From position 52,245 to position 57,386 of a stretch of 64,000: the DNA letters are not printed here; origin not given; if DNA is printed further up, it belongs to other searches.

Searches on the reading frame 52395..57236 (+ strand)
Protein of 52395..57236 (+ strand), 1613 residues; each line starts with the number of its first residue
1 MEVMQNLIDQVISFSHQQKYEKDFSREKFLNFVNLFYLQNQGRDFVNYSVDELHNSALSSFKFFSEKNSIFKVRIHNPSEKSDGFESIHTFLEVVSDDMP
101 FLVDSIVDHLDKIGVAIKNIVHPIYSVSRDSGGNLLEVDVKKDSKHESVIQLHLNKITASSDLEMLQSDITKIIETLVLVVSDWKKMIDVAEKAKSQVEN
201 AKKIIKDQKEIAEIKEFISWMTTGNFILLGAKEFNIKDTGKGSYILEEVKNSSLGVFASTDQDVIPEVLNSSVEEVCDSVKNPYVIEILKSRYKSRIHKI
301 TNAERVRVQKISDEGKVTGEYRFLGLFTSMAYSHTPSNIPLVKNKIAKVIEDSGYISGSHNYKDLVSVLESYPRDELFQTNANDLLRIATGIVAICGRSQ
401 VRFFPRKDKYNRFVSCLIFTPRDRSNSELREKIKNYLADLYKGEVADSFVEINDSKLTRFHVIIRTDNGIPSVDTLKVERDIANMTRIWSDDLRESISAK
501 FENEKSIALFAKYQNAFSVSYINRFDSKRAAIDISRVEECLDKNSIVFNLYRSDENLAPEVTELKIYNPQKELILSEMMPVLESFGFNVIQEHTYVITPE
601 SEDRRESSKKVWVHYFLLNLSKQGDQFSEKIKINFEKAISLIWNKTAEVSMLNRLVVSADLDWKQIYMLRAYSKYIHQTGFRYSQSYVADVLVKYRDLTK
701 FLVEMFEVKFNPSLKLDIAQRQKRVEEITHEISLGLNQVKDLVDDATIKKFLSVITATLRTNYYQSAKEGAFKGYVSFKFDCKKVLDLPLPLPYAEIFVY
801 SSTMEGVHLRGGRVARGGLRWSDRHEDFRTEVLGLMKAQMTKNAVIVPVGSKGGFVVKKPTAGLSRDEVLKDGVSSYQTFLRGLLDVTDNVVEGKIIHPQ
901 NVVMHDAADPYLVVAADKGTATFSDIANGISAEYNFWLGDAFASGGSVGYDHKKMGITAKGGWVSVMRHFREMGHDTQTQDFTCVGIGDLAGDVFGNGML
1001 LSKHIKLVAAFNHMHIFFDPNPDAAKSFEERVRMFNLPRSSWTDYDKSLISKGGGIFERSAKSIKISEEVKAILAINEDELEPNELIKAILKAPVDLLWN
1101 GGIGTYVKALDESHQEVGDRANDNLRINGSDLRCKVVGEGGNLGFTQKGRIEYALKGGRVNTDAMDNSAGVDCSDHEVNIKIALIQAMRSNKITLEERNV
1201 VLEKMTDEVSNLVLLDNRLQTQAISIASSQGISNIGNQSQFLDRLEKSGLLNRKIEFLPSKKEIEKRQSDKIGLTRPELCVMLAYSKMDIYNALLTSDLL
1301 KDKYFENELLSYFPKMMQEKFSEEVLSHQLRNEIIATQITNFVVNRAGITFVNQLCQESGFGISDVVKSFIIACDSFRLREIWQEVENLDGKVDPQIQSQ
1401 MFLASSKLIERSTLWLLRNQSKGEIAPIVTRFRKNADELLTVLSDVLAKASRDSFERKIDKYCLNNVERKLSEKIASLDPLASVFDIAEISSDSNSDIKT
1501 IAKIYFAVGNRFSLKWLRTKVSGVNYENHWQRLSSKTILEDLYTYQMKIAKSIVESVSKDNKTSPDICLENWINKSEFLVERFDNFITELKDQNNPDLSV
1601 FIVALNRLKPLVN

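Call 68: search_protein_families(library=pfam, proteins=[window:52395-57236:+], max_evalue=1e-10)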
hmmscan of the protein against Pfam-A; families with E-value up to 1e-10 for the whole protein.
window:52395-57236:+ (1613 aa): 7 families
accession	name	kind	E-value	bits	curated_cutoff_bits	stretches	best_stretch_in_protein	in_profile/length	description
PF05088.18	Bac_GDH_CD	-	8.3e-261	866.2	22.8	1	732-1226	2-496/497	Bacterial NAD-glutamate dehydrogenase, catalytic domain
PF21074.2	GDH_C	-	1e-104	350.8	26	1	1273-1609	3-338/339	Glutamate dehydrogenase, C-terminal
PF21075.3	GDH_ACT1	-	2.7e-29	102.3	23.7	1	32-169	1-143/144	Glutamate dehydrogenase, ACT1 domain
PF21078.2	GDH_HM3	-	1.2e-23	83.5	24.6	1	651-712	5-66/66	Glutamate dehydrogenase, helical motif 3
PF21076.3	GDH_ACT2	-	1.7e-22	80.2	22.8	1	402-489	1-89/90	Glutamate dehydrogenase, ACT2 domain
PF21073.2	GDH_HM1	-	2.1e-21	76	21.2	1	339-396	1-58/60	Glutamate dehydrogenase, helical motif 1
PF21077.3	GDH_ACT3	-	1.1e-15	57.6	22.2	1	548-625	4-74/80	Glutamate dehydrogenase, ACT3 domain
